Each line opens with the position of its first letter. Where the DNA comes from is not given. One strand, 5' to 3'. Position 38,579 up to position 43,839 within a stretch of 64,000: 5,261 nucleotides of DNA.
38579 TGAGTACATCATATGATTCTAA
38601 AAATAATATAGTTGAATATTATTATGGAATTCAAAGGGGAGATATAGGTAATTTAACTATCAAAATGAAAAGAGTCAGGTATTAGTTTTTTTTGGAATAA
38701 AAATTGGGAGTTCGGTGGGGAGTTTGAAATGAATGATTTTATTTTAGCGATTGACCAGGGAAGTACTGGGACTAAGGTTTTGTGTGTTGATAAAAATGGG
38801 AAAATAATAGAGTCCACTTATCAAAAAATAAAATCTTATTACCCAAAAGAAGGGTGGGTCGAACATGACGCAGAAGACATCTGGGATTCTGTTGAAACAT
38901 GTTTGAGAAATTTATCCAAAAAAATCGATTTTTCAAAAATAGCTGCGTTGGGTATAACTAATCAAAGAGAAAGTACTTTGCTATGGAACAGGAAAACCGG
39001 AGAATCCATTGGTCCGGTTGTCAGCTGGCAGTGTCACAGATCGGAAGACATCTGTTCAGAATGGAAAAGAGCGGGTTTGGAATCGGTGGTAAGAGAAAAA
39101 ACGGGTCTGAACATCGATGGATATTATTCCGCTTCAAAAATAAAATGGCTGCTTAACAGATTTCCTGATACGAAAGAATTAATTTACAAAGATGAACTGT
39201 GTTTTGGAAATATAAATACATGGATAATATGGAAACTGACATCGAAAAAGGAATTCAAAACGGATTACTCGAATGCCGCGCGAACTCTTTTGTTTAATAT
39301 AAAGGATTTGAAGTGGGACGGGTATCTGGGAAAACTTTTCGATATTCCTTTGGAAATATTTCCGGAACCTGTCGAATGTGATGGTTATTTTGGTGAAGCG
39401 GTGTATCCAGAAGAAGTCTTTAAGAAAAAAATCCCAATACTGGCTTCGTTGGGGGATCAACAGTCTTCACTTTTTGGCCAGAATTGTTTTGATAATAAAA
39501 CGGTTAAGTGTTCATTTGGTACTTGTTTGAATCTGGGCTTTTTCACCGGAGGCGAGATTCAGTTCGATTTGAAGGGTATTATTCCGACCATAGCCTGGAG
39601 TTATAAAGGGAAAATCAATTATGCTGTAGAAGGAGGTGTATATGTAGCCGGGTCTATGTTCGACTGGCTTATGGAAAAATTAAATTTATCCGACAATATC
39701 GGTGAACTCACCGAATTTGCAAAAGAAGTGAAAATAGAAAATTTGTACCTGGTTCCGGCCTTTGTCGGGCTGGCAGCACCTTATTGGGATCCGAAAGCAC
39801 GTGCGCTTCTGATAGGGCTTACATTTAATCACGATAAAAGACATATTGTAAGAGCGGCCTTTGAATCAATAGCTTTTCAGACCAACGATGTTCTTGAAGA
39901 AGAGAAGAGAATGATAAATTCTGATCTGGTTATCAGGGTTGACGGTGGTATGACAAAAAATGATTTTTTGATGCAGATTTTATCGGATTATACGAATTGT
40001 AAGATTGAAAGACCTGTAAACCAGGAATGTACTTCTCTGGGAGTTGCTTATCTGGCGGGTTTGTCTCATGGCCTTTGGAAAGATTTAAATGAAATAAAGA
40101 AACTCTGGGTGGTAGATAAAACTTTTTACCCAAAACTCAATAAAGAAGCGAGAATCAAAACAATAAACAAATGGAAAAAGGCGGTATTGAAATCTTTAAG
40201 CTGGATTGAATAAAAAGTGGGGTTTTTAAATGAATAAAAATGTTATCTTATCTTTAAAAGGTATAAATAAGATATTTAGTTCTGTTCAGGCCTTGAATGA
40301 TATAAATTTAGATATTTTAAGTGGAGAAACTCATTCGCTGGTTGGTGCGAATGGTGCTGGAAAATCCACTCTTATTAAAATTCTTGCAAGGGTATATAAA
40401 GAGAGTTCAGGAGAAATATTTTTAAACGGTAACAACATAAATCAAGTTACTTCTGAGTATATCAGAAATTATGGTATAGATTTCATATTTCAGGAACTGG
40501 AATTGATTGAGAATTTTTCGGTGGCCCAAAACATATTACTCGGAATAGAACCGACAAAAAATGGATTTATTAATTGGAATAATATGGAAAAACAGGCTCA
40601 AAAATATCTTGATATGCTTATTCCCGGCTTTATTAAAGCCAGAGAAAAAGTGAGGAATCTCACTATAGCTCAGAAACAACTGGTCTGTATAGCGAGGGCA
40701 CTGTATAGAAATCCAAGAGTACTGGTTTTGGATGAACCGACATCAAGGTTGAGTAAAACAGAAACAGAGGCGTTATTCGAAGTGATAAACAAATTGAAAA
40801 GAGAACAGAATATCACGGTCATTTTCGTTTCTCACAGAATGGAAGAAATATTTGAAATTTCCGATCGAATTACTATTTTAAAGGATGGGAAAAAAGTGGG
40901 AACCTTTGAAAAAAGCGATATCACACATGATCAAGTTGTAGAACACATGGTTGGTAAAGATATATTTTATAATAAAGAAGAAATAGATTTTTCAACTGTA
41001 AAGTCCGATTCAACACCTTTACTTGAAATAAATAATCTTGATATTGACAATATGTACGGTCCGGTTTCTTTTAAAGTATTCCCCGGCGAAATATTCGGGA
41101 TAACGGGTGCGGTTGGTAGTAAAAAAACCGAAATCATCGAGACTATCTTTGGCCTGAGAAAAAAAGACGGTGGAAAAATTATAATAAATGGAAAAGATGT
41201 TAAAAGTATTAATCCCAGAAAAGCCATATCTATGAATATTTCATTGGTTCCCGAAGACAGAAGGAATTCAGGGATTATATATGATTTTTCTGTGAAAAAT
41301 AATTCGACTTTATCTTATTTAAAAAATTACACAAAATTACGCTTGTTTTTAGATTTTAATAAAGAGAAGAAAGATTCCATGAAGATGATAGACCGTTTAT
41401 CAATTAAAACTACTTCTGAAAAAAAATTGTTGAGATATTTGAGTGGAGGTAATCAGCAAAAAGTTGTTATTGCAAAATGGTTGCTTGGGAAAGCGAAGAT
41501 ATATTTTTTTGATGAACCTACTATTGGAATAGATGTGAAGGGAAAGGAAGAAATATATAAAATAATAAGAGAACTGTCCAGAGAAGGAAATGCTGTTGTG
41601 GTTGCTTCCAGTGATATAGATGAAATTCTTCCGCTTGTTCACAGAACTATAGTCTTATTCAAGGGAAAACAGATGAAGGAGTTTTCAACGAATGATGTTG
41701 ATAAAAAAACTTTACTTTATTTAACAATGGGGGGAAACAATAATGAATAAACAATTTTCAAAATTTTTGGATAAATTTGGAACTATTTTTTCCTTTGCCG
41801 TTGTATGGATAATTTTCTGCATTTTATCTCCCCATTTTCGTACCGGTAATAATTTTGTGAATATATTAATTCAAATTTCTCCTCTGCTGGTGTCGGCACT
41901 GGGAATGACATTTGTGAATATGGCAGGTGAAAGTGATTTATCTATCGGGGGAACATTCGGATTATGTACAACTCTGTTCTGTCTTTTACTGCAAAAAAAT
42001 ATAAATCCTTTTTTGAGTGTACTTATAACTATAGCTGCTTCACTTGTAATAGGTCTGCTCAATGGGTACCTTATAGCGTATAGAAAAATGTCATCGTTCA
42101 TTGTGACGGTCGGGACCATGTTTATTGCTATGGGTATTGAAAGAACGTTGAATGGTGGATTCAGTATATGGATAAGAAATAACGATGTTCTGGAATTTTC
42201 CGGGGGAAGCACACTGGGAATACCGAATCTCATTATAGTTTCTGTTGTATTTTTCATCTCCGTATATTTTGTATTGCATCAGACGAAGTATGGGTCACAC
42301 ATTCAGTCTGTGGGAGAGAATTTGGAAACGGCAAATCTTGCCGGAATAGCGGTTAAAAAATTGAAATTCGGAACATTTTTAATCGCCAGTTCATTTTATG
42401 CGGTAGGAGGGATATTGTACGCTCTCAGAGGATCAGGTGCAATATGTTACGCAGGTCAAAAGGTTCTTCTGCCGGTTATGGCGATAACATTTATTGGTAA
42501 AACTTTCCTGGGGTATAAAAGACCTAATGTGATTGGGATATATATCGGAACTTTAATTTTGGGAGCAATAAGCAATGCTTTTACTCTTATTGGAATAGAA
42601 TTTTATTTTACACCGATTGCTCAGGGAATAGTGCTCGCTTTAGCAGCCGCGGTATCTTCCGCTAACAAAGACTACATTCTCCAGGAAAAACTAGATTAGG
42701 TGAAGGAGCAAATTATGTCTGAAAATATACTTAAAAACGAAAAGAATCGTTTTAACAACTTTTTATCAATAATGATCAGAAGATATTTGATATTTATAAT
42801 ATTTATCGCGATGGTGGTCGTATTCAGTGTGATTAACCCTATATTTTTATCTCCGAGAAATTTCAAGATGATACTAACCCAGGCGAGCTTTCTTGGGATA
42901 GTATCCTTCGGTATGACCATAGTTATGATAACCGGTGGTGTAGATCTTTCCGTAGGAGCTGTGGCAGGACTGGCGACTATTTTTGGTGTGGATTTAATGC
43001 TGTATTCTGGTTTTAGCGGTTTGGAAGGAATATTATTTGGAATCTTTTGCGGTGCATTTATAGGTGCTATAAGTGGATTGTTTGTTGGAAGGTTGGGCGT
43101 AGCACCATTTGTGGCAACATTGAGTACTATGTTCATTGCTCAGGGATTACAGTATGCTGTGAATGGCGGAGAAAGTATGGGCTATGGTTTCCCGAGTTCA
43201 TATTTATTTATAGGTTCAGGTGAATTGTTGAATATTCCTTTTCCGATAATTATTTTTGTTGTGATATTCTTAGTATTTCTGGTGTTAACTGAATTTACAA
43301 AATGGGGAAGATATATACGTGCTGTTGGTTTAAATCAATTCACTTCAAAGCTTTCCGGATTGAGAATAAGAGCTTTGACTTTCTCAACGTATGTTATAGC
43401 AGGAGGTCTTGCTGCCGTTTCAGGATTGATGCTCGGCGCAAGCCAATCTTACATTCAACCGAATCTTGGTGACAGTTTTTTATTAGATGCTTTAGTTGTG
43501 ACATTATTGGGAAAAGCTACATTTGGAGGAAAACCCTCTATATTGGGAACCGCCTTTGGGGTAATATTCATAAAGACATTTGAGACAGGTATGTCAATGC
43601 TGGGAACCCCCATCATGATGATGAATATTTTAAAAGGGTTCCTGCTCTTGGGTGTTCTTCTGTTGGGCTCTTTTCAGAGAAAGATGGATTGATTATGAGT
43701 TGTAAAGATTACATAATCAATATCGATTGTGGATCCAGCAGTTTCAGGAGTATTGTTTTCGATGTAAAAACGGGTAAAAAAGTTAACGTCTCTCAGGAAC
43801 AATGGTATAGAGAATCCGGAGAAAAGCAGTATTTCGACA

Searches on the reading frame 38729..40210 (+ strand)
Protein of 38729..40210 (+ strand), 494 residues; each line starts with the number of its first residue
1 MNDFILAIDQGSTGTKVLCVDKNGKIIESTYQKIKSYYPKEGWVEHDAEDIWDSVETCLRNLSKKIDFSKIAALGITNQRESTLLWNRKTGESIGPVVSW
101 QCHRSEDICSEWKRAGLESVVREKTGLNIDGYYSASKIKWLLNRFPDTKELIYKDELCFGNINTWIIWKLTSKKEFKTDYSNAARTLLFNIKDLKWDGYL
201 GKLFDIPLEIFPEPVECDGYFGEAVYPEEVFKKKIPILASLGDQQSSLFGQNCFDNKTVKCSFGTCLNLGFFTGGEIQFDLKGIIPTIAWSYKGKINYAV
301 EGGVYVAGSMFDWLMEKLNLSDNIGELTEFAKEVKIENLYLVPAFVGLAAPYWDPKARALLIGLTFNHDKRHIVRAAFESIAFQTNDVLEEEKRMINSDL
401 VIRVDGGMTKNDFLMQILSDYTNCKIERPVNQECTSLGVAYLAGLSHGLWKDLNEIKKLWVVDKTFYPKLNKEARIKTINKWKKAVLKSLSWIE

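Call 66: search_protein_families(library=pfam, proteins=[window:38729-40210:+], max_evalue=0.00001)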
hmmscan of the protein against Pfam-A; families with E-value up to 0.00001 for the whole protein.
window:38729-40210:+ (494 aa): 2 families
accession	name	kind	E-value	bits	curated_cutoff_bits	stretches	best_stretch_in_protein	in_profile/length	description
PF00370.27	FGGY_N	-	5.2e-63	213.3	28.8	1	5-250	2-245/245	FGGY family of carbohydrate kinases, N-terminal domain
PF02782.22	FGGY_C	-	1.5e-34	119.9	27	1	282-445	23-196/198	FGGY family of carbohydrate kinases, C-terminal domain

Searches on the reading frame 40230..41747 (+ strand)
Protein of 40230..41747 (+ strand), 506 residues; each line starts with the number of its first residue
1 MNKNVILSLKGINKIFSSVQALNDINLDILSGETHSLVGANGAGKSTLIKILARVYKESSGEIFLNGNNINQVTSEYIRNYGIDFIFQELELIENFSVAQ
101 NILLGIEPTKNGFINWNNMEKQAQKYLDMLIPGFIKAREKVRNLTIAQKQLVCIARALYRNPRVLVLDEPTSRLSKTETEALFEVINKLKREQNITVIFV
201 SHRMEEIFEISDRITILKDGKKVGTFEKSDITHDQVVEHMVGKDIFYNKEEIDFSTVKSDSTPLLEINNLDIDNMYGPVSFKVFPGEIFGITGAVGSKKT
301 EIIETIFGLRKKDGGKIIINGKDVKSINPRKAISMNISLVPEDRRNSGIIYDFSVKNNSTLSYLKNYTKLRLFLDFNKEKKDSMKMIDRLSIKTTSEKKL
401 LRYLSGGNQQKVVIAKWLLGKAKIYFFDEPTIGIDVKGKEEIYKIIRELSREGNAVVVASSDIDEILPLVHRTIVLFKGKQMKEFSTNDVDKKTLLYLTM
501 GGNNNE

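Call 66: search_protein_families(library=pfam, proteins=[window:40230-41747:+], max_evalue=0.00001)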
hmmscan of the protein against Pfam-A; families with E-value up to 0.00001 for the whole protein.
window:40230-41747:+ (506 aa): 2 families
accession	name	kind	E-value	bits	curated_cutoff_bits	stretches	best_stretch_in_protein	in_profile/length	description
PF00005.33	ABC_tran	-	8e-54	182.4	25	2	22-172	1-137/137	ABC transporter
PF13304.12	AAA_21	-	1.9e-15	58.2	27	0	36-93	3-52/304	AAA domain, putative AbiEii toxin, Type IV TA system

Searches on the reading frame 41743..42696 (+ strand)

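Call 66: search_protein_families(library=pfam, proteins=[window:41743-42696:+], max_evalue=0.00001)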
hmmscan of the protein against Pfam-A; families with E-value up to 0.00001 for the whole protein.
window:41743-42696:+ (318 aa): 1 family
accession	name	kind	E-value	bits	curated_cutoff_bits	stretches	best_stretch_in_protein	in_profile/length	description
PF02653.21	BPD_transp_2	-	2.1e-33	116.1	26.8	1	38-298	2-265/269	Branched-chain amino acid transport system / permease component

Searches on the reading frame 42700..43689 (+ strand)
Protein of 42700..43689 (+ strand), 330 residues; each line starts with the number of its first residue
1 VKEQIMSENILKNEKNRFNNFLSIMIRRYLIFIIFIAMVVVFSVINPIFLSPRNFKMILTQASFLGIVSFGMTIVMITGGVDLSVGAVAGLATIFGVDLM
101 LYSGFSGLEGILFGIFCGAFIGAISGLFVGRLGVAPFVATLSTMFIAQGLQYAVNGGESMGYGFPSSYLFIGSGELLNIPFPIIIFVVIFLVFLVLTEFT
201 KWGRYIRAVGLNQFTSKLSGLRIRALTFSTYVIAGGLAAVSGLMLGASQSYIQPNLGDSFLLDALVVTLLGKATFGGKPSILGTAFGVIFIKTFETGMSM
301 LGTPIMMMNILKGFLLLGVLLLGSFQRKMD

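Call 66: search_protein_families(library=pfam, proteins=[window:42700-43689:+], max_evalue=0.00001)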
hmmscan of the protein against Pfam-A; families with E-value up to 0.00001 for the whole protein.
window:42700-43689:+ (330 aa): 1 family
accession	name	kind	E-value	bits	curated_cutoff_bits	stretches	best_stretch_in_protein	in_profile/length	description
PF02653.21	BPD_transp_2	-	7.3e-34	117.6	26.8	1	57-320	4-269/269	Branched-chain amino acid transport system / permease component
